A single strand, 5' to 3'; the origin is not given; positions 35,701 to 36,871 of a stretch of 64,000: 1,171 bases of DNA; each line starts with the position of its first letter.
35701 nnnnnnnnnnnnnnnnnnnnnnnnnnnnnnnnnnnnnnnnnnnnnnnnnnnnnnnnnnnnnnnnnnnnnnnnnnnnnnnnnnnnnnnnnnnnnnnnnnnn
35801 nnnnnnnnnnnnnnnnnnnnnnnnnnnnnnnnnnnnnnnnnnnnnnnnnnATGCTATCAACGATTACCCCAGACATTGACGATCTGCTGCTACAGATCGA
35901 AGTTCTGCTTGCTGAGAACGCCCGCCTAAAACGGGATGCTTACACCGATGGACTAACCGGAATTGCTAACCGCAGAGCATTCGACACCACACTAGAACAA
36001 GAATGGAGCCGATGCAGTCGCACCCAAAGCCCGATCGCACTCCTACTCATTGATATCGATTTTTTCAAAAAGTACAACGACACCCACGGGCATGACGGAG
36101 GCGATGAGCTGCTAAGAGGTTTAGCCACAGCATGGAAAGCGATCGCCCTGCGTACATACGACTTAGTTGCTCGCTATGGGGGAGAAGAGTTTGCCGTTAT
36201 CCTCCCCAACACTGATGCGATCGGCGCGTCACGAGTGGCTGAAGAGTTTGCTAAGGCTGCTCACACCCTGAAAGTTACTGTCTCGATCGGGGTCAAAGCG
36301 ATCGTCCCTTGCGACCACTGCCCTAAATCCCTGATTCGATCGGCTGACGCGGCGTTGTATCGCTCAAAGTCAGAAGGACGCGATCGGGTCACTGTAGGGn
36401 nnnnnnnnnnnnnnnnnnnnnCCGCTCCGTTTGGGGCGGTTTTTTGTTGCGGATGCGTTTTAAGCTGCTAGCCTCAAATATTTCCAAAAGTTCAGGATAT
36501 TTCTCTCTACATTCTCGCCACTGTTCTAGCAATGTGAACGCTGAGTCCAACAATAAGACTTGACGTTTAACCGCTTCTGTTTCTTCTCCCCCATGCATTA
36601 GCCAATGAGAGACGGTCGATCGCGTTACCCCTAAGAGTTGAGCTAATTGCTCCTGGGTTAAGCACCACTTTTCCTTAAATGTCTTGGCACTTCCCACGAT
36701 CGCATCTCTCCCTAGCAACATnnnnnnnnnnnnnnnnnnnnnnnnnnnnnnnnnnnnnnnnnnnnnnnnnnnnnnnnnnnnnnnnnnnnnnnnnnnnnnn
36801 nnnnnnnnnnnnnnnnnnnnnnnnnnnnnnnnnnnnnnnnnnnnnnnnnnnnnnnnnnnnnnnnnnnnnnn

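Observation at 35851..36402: Phage-encoded stand-alone diguanylate cyclase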

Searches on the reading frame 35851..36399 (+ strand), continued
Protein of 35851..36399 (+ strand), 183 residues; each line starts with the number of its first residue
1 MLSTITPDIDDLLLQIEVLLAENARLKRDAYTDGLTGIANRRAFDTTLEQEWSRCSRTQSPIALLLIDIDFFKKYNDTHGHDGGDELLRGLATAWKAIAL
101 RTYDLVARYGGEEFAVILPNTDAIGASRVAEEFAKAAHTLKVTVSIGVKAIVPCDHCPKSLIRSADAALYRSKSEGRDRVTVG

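Call 45: find_encoding_contigs(protein=P0004, flank=7000, max_places=2)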
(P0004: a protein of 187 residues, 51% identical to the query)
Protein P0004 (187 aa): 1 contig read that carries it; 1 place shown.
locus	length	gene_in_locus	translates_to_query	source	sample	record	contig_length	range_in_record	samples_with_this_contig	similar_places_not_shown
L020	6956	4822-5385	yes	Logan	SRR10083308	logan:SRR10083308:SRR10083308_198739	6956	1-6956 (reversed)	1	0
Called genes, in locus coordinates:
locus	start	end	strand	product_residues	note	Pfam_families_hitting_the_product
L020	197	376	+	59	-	-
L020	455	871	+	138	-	-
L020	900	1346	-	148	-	-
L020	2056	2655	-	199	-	PF10544:T5orf172 (weak), PF13455:MUG113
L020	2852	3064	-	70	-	PF13443:HTH_26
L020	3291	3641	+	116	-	-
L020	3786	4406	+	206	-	-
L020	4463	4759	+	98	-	-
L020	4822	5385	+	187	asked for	PF00990:GGDEF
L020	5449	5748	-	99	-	-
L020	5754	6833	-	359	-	-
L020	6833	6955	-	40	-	?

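Call 46: find_encoding_contigs(protein=P0011, flank=7000, max_places=2)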
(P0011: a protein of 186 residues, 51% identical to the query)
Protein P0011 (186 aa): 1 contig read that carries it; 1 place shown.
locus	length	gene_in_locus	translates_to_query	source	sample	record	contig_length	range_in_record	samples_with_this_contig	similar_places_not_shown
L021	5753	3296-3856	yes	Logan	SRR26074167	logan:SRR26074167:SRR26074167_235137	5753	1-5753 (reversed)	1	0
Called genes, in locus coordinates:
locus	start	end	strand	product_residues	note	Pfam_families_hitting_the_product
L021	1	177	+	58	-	?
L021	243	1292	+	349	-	-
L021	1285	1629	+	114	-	-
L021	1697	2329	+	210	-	PF14014:DUF4230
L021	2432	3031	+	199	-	PF14014:DUF4230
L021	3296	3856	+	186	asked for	PF00990:GGDEF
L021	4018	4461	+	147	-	PF13392:HNH_3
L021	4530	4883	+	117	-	-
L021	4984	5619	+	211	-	-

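Call 47: find_encoding_contigs(protein=P0244, flank=10000, max_places=2)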
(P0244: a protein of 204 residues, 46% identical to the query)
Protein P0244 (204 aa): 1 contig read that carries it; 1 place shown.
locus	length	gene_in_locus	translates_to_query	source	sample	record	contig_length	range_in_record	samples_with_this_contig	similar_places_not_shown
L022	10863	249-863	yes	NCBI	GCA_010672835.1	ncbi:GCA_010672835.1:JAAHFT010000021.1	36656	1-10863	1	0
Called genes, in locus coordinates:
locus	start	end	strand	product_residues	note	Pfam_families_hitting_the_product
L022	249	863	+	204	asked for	PF00990:GGDEF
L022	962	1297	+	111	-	PF02311:AraC_binding, PF07883:Cupin_2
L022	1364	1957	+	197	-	PF00174:Oxidored_molyb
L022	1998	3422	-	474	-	PF01551:Peptidase_M23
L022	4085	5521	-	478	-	PF02696:SelO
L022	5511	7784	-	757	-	PF13328:HD_4, PF01966:HD, PF04607:RelA_SpoT, PF02824:TGS, PF19296:RelA_AH, PF28438:RelA_RIS, PF01842:ACT, PF13291:ACT_4, +1 more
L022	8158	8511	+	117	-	-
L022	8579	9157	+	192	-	PF13453:Zn_ribbon_TFIIB (weak)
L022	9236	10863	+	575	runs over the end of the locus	PF01078:Mg_chelatase (faint), PF03193:RsgA_GTPase (faint), PF00005:ABC_tran, PF00931:NB-ARC (faint), PF02463:SMC_N (faint), PF08352:oligo_HPY (weak), PF00005:ABC_tran, PF08352:oligo_HPY (weak), +5 more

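Call 49: find_related_loci(query=P0001, collection=genome_contigs, flank=10000)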
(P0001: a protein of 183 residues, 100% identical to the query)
Query P0001 (183 aa) in genome_contigs; peptide patterns used: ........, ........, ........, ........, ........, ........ (x = any residue, [..] = any of these).
600 stretches matched a pattern (row limit reached: there are more); 595 encode a relative of the query (tblastn E <= 1e-3); the best 80 are kept; 80 distinct loci.
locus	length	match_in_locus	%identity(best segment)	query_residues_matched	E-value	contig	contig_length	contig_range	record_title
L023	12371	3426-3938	53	23-181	8e-50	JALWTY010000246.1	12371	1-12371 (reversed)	MAG: Desulfobacterales bacterium isolate M2_metabat2_scaf2bin.235 M2_NODE_6673_length_12371_cov_3.545165, whole genome s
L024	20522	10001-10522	52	19-180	2e-49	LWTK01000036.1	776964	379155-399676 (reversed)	Nostoc sp. ATCC 43529 scaffold2.1, whole genome shotgun sequence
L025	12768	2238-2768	50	17-181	8e-49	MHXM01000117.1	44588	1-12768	MAG: Desulfuromonadaceae bacterium GWC2_58_13 gwc2_scaffold_4180, whole genome shotgun sequence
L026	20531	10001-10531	50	16-179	1e-47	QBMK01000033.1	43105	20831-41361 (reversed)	MAG: Pseudanabaena sp. isolate ULC068bin1 scaffold33_size43105, whole genome shotgun sequence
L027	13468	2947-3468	51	19-180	3e-47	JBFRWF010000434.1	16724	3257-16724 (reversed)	MAG: Xenococcaceae cyanobacterium isolate 08_in_wi_poop_bin.1 08InWiPooB1_c_000002819892, whole genome shotgun sequence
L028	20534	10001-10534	52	15-179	3e-47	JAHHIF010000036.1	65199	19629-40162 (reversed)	MAG: Symplocastrum torsivum CPER-KK1 scaffold_188_c1, whole genome shotgun sequence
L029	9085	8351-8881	47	19-183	4e-47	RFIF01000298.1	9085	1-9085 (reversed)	MAG: Cyanobacteria bacterium J069 k99_877428, whole genome shotgun sequence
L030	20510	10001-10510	50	23-180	7e-47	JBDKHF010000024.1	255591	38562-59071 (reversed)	MAG: Pseudomonadota bacterium isolate flintriver_2019_sw_WHONDRS-S19S_0015_B_bin.14 scaffold_499187, whole genome shotgu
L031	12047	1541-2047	52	23-179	7e-47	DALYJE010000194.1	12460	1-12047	MAG TPA_asm: Coleofasciculaceae cyanobacterium CTOTU46609 NODE_536_length_12460_cov_4.880290, whole genome shotgun seque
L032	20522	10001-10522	52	23-183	6e-47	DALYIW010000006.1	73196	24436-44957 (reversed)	MAG TPA_asm: Coleofasciculaceae cyanobacterium CTOTU46601 NODE_7_length_73196_cov_3.914631, whole genome shotgun sequenc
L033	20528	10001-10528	49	17-180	8e-47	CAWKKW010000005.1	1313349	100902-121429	MAG: uncultured Acidobacteriaceae bacterium isolate MFD04580.bin.1.142 genome assembly, contig: contig_32951, whole geno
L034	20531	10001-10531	50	16-179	8e-47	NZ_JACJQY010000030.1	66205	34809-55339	Phormidium tenue FACHB-1050 contig30, whole genome shotgun sequence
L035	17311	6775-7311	51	15-180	2e-46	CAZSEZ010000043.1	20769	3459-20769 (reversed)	MAG TPA_asm: uncultured bacterium isolate SRP135972_co1_264 genome assembly, contig: NODE_2661_length_20769_cov_7.404509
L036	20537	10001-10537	47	9-178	2e-46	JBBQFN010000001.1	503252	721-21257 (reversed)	MAG: Cyanophyceae cyanobacterium isolate Co_metawrap_1029 Cmw_1029_k141_19874014_length_503252_cov_46.9996, whole genome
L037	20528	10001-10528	50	19-182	3e-46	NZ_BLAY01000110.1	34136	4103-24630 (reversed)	Microseira wollei NIES-4236 sequence110, whole genome shotgun sequence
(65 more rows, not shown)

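Call 60: predict_structure(alignment_id=A1)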
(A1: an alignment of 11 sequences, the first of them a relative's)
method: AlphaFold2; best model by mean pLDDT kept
length: 183 residues; sequences in the alignment: 11
mean_pLDDT: 93.6   pTM: 0.85
mean pLDDT of the five models: 93.6, 93.3, 92.7, 92.2, 92.1
residues with pLDDT >= 90: 163; 70-90: 13; 50-70: 5; < 50: 2
segments of 3 or more residues with pLDDT < 50: none
pLDDT, mean of each block of 10 residues (from residue 1): 64 93 93 96 97 95 98 95 97 94 94 96 97 97 98 89 97 94 93
secondary structure, 60 per line:
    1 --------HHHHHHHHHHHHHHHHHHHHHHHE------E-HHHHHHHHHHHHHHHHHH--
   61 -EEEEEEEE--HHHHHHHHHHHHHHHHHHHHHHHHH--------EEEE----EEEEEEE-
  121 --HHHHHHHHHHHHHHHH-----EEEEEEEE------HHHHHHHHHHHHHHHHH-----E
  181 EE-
elements in order: H9-31 H41-58 E62-69 H72-96 E105-108 E113-119 H123-138 E144-151 H158-174 E180-182

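Call 63: search_dna_similar(query=window:35851-36399:+, collection=phages, mode=protein, max_rows=60, rows=spread)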
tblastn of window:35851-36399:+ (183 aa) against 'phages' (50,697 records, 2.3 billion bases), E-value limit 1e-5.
Records with a match: 145; places in all: 151; records where one place covers at least 80% of the query: 106.
Best place of each record, by identity: <60% 145.
By first word of the organism name: Bacteriophage 63; Pseudomonas 28; Acinetobacter 18; Bordetella 9; Listeria 8; Salmonella 5; Escherichia 4; Bacillus 4; Klebsiella 3; Acetobacter 1; and 2 more.
By host as written in the record: - 84; Pseudomonas aeruginosa PAO1 10; Pseudomonas aeruginosa 9; Bordetella bronchiseptica ATCC 10580 9; Listeria monocytogenes 8; Homo sapiens 3; Pseudomonas aeruginosa PA14 3; Escherichia coli 2; and 12 more.
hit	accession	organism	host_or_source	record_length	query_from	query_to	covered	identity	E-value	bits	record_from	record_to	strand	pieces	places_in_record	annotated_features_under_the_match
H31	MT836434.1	Bacteriophage sp.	human fecal samples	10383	19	180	89%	47.3%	1e-31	125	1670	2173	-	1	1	record has no annotation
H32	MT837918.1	Bacteriophage sp.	human fecal samples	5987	12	182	93%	40.1%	4e-25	106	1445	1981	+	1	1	record has no annotation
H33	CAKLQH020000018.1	Acinetobacter phage MD-2021a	not known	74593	19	183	90%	39.5%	7e-36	137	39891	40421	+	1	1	cph2_1: diguanylate cyclase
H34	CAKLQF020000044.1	Acinetobacter phage MD-2021a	not known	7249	17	180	90%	39.8%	2e-29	119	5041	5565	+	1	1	cph2_3: diguanylate cyclase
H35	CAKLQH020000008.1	Acinetobacter phage MD-2021a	not known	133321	1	180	98%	35.1%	3e-24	103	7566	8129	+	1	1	ycdT: diguanylate cyclase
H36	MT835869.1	Bacteriophage sp.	human fecal samples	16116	23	180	86%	39.5%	6e-25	106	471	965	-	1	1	record has no annotation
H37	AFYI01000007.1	Salmonella enterica subsp. enterica serovar Infantis str. ...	Homo sapiens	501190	19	182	90%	36.4%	1e-19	91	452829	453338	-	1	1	diguanylate cyclase domain protein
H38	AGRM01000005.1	Salmonella enterica subsp. houtenae str. ATCC BAA-1581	Homo sapiens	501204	19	182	90%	36.4%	1e-19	91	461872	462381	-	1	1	diguanylate cyclase domain protein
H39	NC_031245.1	Bacillus phage SP-15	Bacillus subtilis W-23-S(r); Bacillus ...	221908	19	182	90%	35.6%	4e-16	81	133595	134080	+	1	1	diguanylate cyclase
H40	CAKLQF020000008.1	Acinetobacter phage MD-2021a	not known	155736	20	177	86%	36.9%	6e-18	86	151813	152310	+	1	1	gmr_1: RNase II stability modulator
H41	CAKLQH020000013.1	Acinetobacter phage MD-2021a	not known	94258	25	180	85%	37.1%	2e-17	85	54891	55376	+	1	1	pleD: Sensory box-containing diguanylate cyclase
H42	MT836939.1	Bacteriophage sp.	human fecal samples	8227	25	175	83%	38.3%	7e-17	83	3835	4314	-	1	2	record has no annotation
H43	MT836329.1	Bacteriophage sp.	human fecal samples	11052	19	180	89%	34.9%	2e-17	85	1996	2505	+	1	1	record has no annotation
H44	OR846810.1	Listeria phage LM 4-11-1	Listeria monocytogenes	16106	26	182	86%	35.5%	2e-22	99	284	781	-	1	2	record has no annotation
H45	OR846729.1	Listeria phage LM 4-11-1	Listeria monocytogenes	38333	25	183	87%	35.1%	5e-20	92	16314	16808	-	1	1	record has no annotation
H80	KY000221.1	Bordetella phage CN1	Bordetella bronchiseptica ATCC 10580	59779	31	124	51%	37.2%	1e-7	56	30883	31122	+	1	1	diguanylate-cyclase GGDEF domain protein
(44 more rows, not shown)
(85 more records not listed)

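Call 64: fold_search(model_id=the predicted structure, library=viral)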
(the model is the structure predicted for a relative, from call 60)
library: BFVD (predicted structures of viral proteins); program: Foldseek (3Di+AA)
matches with E <= 10: 500; with E <= 0.001: 9
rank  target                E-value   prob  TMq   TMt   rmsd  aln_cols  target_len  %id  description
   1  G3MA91                3.6e-15  1.00  0.87  0.63   1.9       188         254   26  Gp350 [Bacillus phage G]
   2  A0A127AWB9            2.4e-14  1.00  0.73  0.73   3.7       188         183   34  Diguanylate cyclase [Bacillus phage SP-15]
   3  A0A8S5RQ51            1.6e-13  1.00  0.80  0.34   2.7       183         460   33  GGDEF protein (Fragment) [virus sp. ctr1v16]
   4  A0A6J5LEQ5            2.3e-13  1.00  0.84  0.44   1.9       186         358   33  Diguanylate cyclase AdrA [uncultured Caudovirales phage]
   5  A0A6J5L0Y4            7.1e-09  1.00  0.68  0.33   7.7       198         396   18  GGDEF domain [uncultured Caudovirales phage]
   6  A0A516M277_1          2.4e-07  1.00  0.55  0.11   7.4       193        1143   20  (no name in the UniProt tables at hand)
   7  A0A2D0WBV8            1.4e-06  1.00  0.49  0.58   5.3       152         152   30  Diguanylate-cyclase GGDEF domain protein [Bordetella phage CN1]
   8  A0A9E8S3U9            3.0e-06  1.00  0.53  0.64   9.3       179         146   20  (no name in the UniProt tables at hand)
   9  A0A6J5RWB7            1.1e-04  1.00  0.48  0.16   8.8       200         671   14  COG4252 Predicted transmembrane sensor domain [uncultured Caudovirales phage]
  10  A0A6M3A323            4.2e-03  1.00  0.36  0.67  11.4       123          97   21  (no name in the UniProt tables at hand)
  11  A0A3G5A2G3            5.8e-03  0.99  0.43  0.23   6.4       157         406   14  Response regulator [Harvfovirus sp.]
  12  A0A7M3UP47            5.8e-03  0.96  0.36  0.38   5.9       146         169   12  Uncharacterized protein [Pyramimonas orientalis virus]
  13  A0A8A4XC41            1.1e-02  0.90  0.40  0.34  20.4       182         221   13  Uncharacterized protein [Emberiza pusilla Chaphamaparvovirus]
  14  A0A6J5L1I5            1.5e-02  0.99  0.44  0.24   4.3       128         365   12  Uncharacterized protein [uncultured Caudovirales phage]
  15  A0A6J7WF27            1.5e-02  0.77  0.25  0.31  14.4       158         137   11  Uncharacterized protein [uncultured Caudovirales phage]
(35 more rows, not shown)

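Call 66: fold_search(model_id=the predicted structure, library=pdb)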
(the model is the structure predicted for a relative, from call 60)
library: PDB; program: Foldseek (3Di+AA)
matches with E <= 10: 500; with E <= 0.001: 149
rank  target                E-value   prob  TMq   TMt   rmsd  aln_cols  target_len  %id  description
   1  3i5c_A                7.2e-23  1.00  0.83  0.78   4.2       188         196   45  Crystal structure of a fusion protein containing the leucine zipper of GCN4 and the GGDEF domain of WspR from Pseudomo (released 2009-08-18)
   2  3i5c_B                3.6e-21  1.00  0.83  0.76   5.5       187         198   45  Crystal structure of a fusion protein containing the leucine zipper of GCN4 and the GGDEF domain of WspR from Pseudomo (released 2009-08-18)
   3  3bre_A                2.2e-20  1.00  0.86  0.50   2.4       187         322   44  Crystal Structure of P.aeruginosa PA3702 (released 2008-04-01)
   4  3bre_B                5.4e-20  1.00  0.90  0.51   1.5       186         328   45  Crystal Structure of P.aeruginosa PA3702 (released 2008-04-01)
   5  9t28                  1.1e-19  1.00  0.79  0.86   1.7       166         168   46  WspR response regulator with crystallization epitope mutations G306D:G308D (released 2025-12-10)
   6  3i5b_B                1.2e-19  1.00  0.80  0.87   1.5       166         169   46  Crystal structure of the isolated GGDEF domain of WpsR from Pseudomonas aeruginosa (released 2009-08-18)
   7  3i5b_A                2.8e-19  1.00  0.80  0.86   1.6       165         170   46  Crystal structure of the isolated GGDEF domain of WpsR from Pseudomonas aeruginosa (released 2009-08-18)
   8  3i5a                  3.7e-19  1.00  0.91  0.53   1.4       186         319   43  Crystal structure of full-length WpsR from Pseudomonas syringae (released 2009-08-18)
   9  5euh_A                2.7e-17  1.00  0.79  0.88   1.4       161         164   46  Crystal structure of the c-di-GMP-bound GGDEF domain of P. fluorescens GcbC (released 2015-12-30)
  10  9g85_A                2.9e-17  1.00  0.75  0.32   3.3       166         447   42  Structure of Response regulator PleD in complex with c-diGMP and ppGpp (released 2025-08-06)
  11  6ttr_A                7.1e-17  1.00  0.89  0.85   1.5       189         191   35  Crystal Structure of the coiled coil and GGDEF domain of DgcB from Caulobacter crescentus in complex with c-di-GMP (released 2021-01-13)
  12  9g86_A                7.1e-17  1.00  0.76  0.32   3.0       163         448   43  Structure of Response regulator PleD in complex with c-diGMP and pppGpp (released 2025-08-06)
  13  7e6g_A                1.2e-16  1.00  0.87  0.61   1.9       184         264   37  Crystal structure of diguanylate cyclase SiaD in complex with its activator SiaC from Pseudomonas aeruginosa (released 2021-09-22)
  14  7e6g_B                2.4e-16  1.00  0.82  0.58   3.6       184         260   37  Crystal structure of diguanylate cyclase SiaD in complex with its activator SiaC from Pseudomonas aeruginosa (released 2021-09-22)
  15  6ttr_B                2.9e-16  1.00  0.87  0.82   1.8       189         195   35  Crystal Structure of the coiled coil and GGDEF domain of DgcB from Caulobacter crescentus in complex with c-di-GMP (released 2021-01-13)
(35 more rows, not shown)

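Call 83: get_annotated_region(hit=H80, flank=2500)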
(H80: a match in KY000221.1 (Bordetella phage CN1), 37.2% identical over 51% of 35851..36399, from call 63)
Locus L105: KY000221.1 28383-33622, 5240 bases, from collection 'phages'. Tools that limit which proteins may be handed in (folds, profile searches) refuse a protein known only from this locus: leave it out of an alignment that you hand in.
description: Bordetella phage CN1, complete genome.
organism: Bordetella phage CN1 (NCBI taxid 1916123)
taxonomy: Viruses; Duplodnaviria; Heunggongvirae; Uroviricota; Caudoviricetes; Mesyanzhinovviridae; Rabinowitzvirinae; Vojvodinavirus; Bordetella virus CN1
host: Bordetella bronchiseptica ATCC 10580; source: -; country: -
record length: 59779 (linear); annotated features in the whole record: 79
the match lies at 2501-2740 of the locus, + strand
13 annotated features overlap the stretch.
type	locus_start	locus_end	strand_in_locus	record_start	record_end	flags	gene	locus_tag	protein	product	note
CDS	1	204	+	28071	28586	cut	-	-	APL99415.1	hypothetical protein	-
CDS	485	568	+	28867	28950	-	-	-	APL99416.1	exonuclease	-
CDS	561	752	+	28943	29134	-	-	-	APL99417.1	RNA polymerase-binding protein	-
CDS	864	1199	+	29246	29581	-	-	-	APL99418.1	hypothetical protein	-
CDS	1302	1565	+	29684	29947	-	-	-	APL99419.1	hypothetical protein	-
CDS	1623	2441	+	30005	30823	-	-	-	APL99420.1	hypothetical protein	-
CDS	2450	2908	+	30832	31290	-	-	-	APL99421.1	diguanylate-cyclase GGDEF domain protein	-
CDS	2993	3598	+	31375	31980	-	-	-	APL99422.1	antirestriction protein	-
CDS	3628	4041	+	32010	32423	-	-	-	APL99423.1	hypothetical protein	-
CDS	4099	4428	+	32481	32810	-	-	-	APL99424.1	hypothetical protein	-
CDS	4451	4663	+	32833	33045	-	-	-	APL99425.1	hypothetical protein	-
CDS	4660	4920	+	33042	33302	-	-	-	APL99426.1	hypothetical protein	-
CDS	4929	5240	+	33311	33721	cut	-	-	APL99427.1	hypothetical protein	-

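Call 84: get_annotated_region(hit=H39, flank=2500)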
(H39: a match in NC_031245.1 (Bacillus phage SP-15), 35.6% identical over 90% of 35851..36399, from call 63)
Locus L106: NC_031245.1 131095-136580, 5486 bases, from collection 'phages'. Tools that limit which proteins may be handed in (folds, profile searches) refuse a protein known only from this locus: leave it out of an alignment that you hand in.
description: Bacillus phage SP-15, complete genome.
organism: Bacillus phage SP-15 (NCBI taxid 1792032)
taxonomy: Viruses; Duplodnaviria; Heunggongvirae; Uroviricota; Caudoviricetes; Thornevirus; Thornevirus SP15
host: Bacillus subtilis W-23-S(r); Bacillus licheniformis ATCC 9945a; source: soil sample; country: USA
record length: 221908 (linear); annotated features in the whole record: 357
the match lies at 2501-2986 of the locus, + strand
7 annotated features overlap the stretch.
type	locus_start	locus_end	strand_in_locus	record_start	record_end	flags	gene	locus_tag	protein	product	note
CDS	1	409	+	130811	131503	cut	-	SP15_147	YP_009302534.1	HNH endonuclease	similar to YP_002262717.1 hypothetical protein VSAL_I1247 [Aliivibrio salmonicida LFI1238]; Pfam PF07460.5 NUMOD3 & ...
CDS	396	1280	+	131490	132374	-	-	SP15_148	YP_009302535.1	UTP-glucose-1-phosphate uridylyltransferase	similar to NP_244519.1 UTP-glucose-1-phosphate uridylyltransferase [Bacillus halodurans C-125]; Pfam PF00483.17 ...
CDS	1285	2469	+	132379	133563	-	-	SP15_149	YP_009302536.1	glycosyl transferase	similar to YP_477032.1 glycosyl transferase, group 1 family protein [Synechococcus sp. JA-2-3B'a(2-13)]; PF00534.14 ...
CDS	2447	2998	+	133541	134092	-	-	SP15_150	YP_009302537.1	diguanylate cyclase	similar to YP_749776.1 diguanylate cyclase [Shewanella frigidimarina NCIMB 400]; Pfam PF00990.15 GGDEF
CDS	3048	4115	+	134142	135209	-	-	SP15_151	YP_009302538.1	CDP-glycerol:poly(glycerophosphate) glycerophosphotransferase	similar to AEM21856.1 CDP-Glycerol:Poly(glycerophosphate) glycerophosphotransferase[Brachyspira intermedia PWS/A]; Pfam ...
CDS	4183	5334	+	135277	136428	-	-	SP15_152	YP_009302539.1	glycosyl transferase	-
CDS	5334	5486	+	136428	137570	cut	-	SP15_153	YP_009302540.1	hypothetical protein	-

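Call 91: find_related_loci(query=A1, collection=viral_contigs, flank=6000)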
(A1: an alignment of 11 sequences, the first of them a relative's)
Query A1 (183 aa) in viral_contigs; peptide patterns used: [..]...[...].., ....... (x = any residue, [..] = any of these).
528 stretches matched a pattern; 186 encode a relative of the query (tblastn E <= 1e-3); the best 80 are kept; 80 distinct loci.
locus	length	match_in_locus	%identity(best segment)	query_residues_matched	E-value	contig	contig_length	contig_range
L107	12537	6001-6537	50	2-179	9e-52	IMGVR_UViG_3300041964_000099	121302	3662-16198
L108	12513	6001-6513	47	20-178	4e-44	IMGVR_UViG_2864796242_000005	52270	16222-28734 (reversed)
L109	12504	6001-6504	45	25-178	2e-39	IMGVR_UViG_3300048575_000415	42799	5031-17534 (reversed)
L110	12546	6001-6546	42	12-182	1e-37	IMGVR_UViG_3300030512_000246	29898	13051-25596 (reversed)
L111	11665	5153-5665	47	23-182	1e-37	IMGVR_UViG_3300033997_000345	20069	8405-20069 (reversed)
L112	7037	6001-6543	43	11-180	1e-37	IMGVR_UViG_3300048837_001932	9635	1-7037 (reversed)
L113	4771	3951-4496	42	12-182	1e-37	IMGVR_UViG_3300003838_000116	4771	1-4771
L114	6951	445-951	44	23-181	3e-37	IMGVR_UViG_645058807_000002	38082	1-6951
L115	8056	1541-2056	43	23-180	4e-37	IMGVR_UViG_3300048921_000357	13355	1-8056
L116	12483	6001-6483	42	33-181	8e-37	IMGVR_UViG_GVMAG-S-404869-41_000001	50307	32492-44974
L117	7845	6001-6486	43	30-180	1e-36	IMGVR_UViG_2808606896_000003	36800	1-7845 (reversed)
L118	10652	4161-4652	43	15-179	1e-36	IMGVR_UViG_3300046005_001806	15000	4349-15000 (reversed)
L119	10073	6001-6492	43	15-179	1e-36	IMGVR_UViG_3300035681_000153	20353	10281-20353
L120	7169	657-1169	46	23-182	1e-36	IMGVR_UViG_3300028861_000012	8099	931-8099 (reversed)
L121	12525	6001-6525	43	19-181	2e-36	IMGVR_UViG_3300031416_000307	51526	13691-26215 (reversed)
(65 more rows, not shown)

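Call 94: search_protein_families(library=padloc, proteins=[window:35851-36399:+], max_evalue=0.001)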
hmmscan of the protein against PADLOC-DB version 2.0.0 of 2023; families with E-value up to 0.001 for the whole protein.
window:35851-36399:+ (183 aa): 0 families

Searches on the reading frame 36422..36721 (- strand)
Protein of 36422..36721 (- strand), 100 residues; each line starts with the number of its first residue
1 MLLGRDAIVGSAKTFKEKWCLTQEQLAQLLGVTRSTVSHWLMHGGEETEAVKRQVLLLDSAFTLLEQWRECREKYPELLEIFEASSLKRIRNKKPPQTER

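Call 8: search_protein_families(library=pfam, proteins=[window:36422-36721:-], max_evalue=0.01)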
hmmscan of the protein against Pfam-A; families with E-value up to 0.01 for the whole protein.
window:36422-36721:- (100 aa): 14 families
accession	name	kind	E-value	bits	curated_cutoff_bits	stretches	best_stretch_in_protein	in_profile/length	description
PF20432.4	Xre-like-HTH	-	6.2e-06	26.8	25.8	1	12-43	15-44/63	Antitoxin Xre-like helix-turn-helix domain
PF01381.28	HTH_3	-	1.6e-05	25.3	23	1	21-40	10-29/55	Helix-turn-helix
PF13545.12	HTH_Crp_2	-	9.3e-05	22.8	27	1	20-39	22-41/70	Crp-like helix-turn-helix domain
PF13384.12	HTH_23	-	0.00029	21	24.6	1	21-41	18-38/50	Homeodomain-like domain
PF13560.12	HTH_31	-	0.00056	20.6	27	1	21-41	15-35/64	Helix-turn-helix domain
PF07022.19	Phage_CI_repr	-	0.0011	19.7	22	1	22-44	14-36/65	Bacteriophage CI repressor helix-turn-helix domain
PF17762.8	HTH_ParB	-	0.0032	18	22.6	1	13-41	13-41/102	ParB HTH domain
PF07037.17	YfeC-like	-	0.0045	17.7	22.9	1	21-50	1-30/122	Transcription regulator YfeC-like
PF04545.22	Sigma70_r4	-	0.0057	16.6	24.1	0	21-38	21-38/50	Sigma-70, region 4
PF13518.12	HTH_28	-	0.0067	16.9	25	0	22-42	14-34/52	Helix-turn-helix domain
PF12728.13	HTH_17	-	0.0068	17.1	27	0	21-41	2-22/51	Helix-turn-helix domain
PF15943.11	YdaS_toxin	-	0.0075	16.5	30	0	23-42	11-30/65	Bacterial toxin YdaS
PF08281.18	Sigma70_r4_2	-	0.0081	16.2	25.7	0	21-43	27-49/54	Sigma-70, region 4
PF13613.12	HTH_Tnp_4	-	0.0086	16.1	27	0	21-41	20-40/53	Helix-turn-helix of DDE superfamily endonuclease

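Call 9: search_protein_families(library=phrogs, proteins=[window:36422-36721:-], max_evalue=0.001)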
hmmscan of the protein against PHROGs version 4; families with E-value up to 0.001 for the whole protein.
window:36422-36721:- (100 aa): 5 families
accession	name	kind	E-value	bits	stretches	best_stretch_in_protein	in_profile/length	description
phrog_35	-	transcription regulation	0.00011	23.3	1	13-45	76-110/181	transcriptional repressor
phrog_4779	-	transcription regulation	0.00019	22.9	1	17-51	12-45/98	transcriptional regulator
phrog_7950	-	transcription regulation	0.00031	21.7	1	13-40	13-40/68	transcriptional repressor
phrog_2339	-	DNA, RNA and nucleotide metabolism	0.00045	21.2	1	12-61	30-81/98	HTH DNA binding protein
phrog_8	-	transcription regulation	0.00087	19.8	1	21-40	90-109/346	transcriptional regulator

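Call 94: search_protein_families(library=padloc, proteins=[window:36422-36721:-], max_evalue=0.001)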
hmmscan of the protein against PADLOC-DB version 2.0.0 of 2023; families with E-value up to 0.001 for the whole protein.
window:36422-36721:- (100 aa): 1 family
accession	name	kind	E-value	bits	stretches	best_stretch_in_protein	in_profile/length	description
PDLC04133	mad1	-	0.00025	19.3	1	21-41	6-26/60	mads_1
